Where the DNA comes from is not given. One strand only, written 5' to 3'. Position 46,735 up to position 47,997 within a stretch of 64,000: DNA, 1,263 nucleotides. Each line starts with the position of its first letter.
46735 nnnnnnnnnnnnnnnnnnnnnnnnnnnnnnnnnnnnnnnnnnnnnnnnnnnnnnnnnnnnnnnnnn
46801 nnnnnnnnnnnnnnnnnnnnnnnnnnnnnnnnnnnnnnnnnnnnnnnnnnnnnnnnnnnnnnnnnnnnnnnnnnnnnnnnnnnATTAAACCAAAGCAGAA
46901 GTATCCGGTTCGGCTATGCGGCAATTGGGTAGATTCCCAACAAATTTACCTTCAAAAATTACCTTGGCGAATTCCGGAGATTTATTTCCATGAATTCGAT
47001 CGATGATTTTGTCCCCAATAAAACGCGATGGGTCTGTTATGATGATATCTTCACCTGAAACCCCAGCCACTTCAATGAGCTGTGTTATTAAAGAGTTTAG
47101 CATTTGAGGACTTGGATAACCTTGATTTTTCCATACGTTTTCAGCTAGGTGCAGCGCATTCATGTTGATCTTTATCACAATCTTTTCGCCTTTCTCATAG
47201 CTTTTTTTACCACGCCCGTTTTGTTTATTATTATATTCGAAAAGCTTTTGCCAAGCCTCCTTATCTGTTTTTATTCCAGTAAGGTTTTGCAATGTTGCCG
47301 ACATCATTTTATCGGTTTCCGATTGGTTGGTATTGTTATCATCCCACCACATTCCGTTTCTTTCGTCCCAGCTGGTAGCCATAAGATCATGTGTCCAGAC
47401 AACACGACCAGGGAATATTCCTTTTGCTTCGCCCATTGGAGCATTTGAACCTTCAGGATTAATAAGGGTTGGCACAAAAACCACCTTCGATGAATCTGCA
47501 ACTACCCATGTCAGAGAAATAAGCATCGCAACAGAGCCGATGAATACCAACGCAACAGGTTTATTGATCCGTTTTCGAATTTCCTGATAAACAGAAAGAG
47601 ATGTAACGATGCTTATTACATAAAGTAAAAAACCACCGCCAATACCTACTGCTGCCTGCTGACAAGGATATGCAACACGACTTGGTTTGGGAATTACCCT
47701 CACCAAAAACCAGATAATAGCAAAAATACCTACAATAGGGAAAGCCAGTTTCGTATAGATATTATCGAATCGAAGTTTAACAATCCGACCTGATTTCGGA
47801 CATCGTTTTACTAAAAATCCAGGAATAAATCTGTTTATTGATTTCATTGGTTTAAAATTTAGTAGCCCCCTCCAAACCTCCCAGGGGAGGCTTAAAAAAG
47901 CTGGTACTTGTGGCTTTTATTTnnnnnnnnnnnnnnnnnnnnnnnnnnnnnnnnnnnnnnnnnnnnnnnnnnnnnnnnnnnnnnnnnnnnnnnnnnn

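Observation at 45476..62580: ECF-sigma-gated SusC/D locus whose cargo contains no recognisable glycoside hydrolase or polysaccharide lyase family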

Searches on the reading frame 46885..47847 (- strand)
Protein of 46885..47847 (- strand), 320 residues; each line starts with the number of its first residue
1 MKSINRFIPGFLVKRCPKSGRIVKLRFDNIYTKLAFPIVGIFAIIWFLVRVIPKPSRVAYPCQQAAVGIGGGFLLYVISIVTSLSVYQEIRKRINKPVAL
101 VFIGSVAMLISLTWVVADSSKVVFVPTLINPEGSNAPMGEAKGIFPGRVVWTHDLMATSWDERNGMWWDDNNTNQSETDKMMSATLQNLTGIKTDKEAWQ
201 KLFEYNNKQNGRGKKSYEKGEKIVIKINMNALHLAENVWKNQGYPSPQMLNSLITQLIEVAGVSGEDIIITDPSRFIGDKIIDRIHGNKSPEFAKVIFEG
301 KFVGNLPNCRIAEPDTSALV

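Call 5: search_protein_families(library=pfam, proteins=[window:46885-47847:-], max_evalue=0.01)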
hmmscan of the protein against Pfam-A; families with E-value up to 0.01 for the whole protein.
window:46885-47847:- (320 aa): 0 families

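Call 11: search_protein_families(library=ncbifam, proteins=[window:46885-47847:-], max_evalue=0.01)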
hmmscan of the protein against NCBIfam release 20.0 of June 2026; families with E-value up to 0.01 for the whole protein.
window:46885-47847:- (320 aa): 0 families

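Call 41: find_homologous_proteins(query=window:46885-47847:-, max_evalue=0.001)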
Query window:46885-47847:- (320 aa): 889 proteins with E <= 0.001 among 2416 candidates; the best 120 are listed.
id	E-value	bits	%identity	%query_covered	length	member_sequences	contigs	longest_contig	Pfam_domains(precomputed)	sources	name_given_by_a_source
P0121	1.1e-213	726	100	100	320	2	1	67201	-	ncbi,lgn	-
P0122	6.3e-144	497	69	99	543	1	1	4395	PF04015.18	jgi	jgi:hypothetical protein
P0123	1.5e-138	479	64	100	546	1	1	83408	PF04015.18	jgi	-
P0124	9.7e-138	477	66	99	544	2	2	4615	PF04015.18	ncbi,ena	-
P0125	1.5e-136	473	67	100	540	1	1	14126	PF04015.18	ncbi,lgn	-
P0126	1.3e-132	460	64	100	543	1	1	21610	PF04015.18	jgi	-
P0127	1.0e-131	457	64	100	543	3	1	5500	PF04015.18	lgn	-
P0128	1.2e-131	457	65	100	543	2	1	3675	PF04015.18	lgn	-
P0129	2.9e-131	455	63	100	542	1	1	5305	PF04015.18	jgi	-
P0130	5.8e-131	454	64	100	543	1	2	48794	PF04015.18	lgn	-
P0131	6.7e-131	454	63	100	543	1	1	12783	PF04015.18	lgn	-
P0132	7.0e-131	454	64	97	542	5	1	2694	PF04015.18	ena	-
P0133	7.3e-131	454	62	100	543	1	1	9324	PF04015.18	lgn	-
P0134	1.0e-129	450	64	98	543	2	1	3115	PF04015.18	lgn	-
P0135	2.8e-129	449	61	100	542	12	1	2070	PF04015.18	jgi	-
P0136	8.4e-129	447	62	100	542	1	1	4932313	PF04015.18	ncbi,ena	-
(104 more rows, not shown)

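Call 42: find_encoding_contigs(protein=P0123, flank=10000, max_places=2)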
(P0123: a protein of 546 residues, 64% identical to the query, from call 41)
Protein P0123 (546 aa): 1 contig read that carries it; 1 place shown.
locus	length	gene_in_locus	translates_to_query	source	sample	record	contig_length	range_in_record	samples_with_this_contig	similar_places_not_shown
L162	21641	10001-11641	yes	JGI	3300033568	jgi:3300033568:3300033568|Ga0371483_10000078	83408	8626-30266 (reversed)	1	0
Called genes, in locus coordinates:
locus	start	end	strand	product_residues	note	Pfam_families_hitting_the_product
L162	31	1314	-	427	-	PF16499:Melibiase_2, PF17801:Melibiase_C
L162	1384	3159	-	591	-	PF00474:SSF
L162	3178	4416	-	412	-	-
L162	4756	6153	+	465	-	PF16499:Melibiase_2, PF17801:Melibiase_C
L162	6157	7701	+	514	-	PF04616:Glyco_hydro_43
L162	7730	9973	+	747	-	PF03648:Glyco_hydro_67N (weak)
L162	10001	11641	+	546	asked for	PF04015:DUF362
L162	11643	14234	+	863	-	PF22666:Glyco_hydro_2_N2, PF00703:Glyco_hydro_2, PF02836:Glyco_hydro_2_C (faint), PF17786:Mannosidase_ig, PF17753:Ig_mannosidase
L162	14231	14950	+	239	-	PF06439:3keto-disac_hyd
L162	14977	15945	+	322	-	PF22847:Glyco_hydro_43_rel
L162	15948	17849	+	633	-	PF18962:Por_Secre_tail (weak)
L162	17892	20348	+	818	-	PF04616:Glyco_hydro_43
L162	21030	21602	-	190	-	PF00239:Resolvase, PF02796:HTH_7 (faint)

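Call 43: find_encoding_contigs(protein=P0136, flank=10000, max_places=2)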
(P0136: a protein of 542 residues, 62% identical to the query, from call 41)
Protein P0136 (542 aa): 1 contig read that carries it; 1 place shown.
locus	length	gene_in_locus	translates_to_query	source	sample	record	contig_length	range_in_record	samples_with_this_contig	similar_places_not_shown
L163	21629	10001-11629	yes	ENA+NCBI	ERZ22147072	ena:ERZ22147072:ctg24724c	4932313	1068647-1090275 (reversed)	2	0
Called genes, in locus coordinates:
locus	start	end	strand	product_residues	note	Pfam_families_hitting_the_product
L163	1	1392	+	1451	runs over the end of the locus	PF07632:Sde182_NH-like, PF21027:Sde0182_C, PF07953:Toxin_R_bind_N, PF13385:Laminin_G_3, PF07953:Toxin_R_bind_N, PF13385:Laminin_G_3, PF07632:Sde182_NH-like, PF21027:Sde0182_C, +2 more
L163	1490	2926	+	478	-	PF01408:GFO_IDH_MocA, PF02894:GFO_IDH_MocA_C, PF22725:GFO_IDH_MocA_C3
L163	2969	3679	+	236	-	PF13385:Laminin_G_3, PF02210:Laminin_G_2 (weak)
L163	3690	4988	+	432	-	PF13360:PQQ_2 (weak), PF01011:PQQ (faint), PF13360:PQQ_2 (weak), PF13570:Beta-prop_ACSF4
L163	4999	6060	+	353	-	PF00248:Aldo_ket_red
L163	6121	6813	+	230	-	PF06439:3keto-disac_hyd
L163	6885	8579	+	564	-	PF12708:Pect-lyase_RHGA_epim (weak), PF00295:Glyco_hydro_28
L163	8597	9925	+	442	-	PF07632:Sde182_NH-like, PF16586:DUF5060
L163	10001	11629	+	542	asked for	PF04015:DUF362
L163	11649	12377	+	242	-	PF06439:3keto-disac_hyd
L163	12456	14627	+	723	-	PF02838:Glyco_hydro_20b (weak)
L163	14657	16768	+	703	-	-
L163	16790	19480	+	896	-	-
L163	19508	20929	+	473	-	-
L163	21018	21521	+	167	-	-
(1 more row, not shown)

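Call 64: predict_structure(alignment_id=A3)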
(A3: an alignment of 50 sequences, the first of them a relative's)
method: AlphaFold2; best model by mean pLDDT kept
length: 543 residues; sequences in the alignment: 50
mean_pLDDT: 88.0   pTM: 0.77
mean pLDDT of the five models: 88.0, 85.9, 85.6, 84.2, 84.0
residues with pLDDT >= 90: 345; 70-90: 133; 50-70: 59; < 50: 6
segments of 3 or more residues with pLDDT < 50: 117-119
pLDDT, mean of each block of 10 residues (from residue 1): 57 70 70 77 87 79 78 73 56 61 70 52 81 94 97 95 92 97 98 98 97 97 94 88 95 98 98 95 95 97 90 98 92 98 97 86 94 94 68 82 96 98 92 93 97 97 94 86 95 95 96 94 92 94 76
secondary structure, 60 per line:
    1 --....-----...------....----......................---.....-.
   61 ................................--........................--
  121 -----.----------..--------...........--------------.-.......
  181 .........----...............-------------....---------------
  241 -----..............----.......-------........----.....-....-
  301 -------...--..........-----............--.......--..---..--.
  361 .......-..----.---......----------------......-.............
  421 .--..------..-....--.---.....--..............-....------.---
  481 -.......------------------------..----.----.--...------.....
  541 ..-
elements in order: H3-6 E12-14 E21-24 H29-50 H54-58 H60-92 H95-118 E147-153 H174-189 H194-208 E222-225 H246-259 E267-270 H278-285 H290-294 E296-299 E308-310 E313-322 E328-334 H335-339 E342-348 H360-367 H379-384 H401-406 H408-413 E414-421 E445-449 H452-465 H467-470 H482-488 E536-542

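Call 67: fold_search(model_id=the predicted structure, library=pdb)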
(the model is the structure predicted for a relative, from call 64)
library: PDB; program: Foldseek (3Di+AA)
matches with E <= 10: 393; with E <= 0.001: 9
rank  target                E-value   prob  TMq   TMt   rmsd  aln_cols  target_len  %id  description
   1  7s91                  9.5e-06  1.00  0.29  0.38   7.0       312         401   12  Structure of the malate racemase mar2 apoprotein from Thermoanaerobacterium thermosaccharolyticum at 2.25 angstroms reso (released 2021-10-13)
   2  9eia_B                2.9e-05  1.00  0.28  0.34  10.8       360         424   12  A broad-substrate spectrum lactate racemase A from Isosphaera pallida in complex with copurified D-lactate (released 2025-01-29)
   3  8ezf                  5.6e-05  1.00  0.29  0.36   7.9       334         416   13  A tethered niacin-derived pincer complex with a nickel-carbon or sulfite-carbon bond in lactate racemase R98A/R100A vari (released 2023-01-25)
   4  6c1w_A                1.6e-04  1.00  0.28  0.34   8.1       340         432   16  A tethered niacin-derived pincer complex with a nickel-carbon or sulfite-carbon bond in lactate racemase (released 2018-03-14)
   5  5huq_A                1.6e-04  1.00  0.23  0.28   8.1       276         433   16  A tethered niacin-derived pincer complex with a nickel-carbon bond in lactate racemase (released 2016-02-10)
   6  5huq_B                2.0e-04  0.99  0.23  0.27   8.4       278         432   16  A tethered niacin-derived pincer complex with a nickel-carbon bond in lactate racemase (released 2016-02-10)
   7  6d6z                  2.5e-04  1.00  0.32  0.42   5.7       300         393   13  Structure of the malate racemase apoprotein from Thermoanaerobacterium thermosaccharolyticum (released 2019-04-24)
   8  2yjg_A                3.0e-04  0.99  0.27  0.33   7.3       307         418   13  Structure of the lactate racemase apoprotein from Thermoanaerobacterium thermosaccharolyticum (released 2012-05-30)
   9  8ezh                  4.0e-04  1.00  0.26  0.32   6.5       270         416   16  A tethered niacin-derived pincer complex with a nickel-carbon bond in lactate racemase R98A/R100A variant modeled with s (released 2023-01-25)
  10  2yjg_B                1.0e-03  0.97  0.26  0.32   7.7       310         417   12  Structure of the lactate racemase apoprotein from Thermoanaerobacterium thermosaccharolyticum (released 2012-05-30)
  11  9q3k_A                2.1e-03  0.97  0.25  0.28   7.1       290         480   10  Structure of LarA-like nickel-pincer nucleotide cofactor-utilizing enzyme with a single catalytic histidine residue fr (released 2025-09-24)
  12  9q3j_E                4.7e-03  0.97  0.23  0.27   6.7       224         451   11  Structures of LarA-like nickel-pincer nucleotide cofactor-utilizing enzyme with a single catalytic histidine residue f (released 2025-09-17)
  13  9q3j_H                1.2e-02  0.94  0.25  0.29   6.7       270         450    9  Structures of LarA-like nickel-pincer nucleotide cofactor-utilizing enzyme with a single catalytic histidine residue f (released 2025-09-17)
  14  9q3j_G                2.6e-02  0.80  0.18  0.21   6.6       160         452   11  Structures of LarA-like nickel-pincer nucleotide cofactor-utilizing enzyme with a single catalytic histidine residue f (released 2025-09-17)
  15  9q3j_A                7.5e-02  0.69  0.23  0.27   6.8       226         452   11  Structures of LarA-like nickel-pincer nucleotide cofactor-utilizing enzyme with a single catalytic histidine residue f (released 2025-09-17)
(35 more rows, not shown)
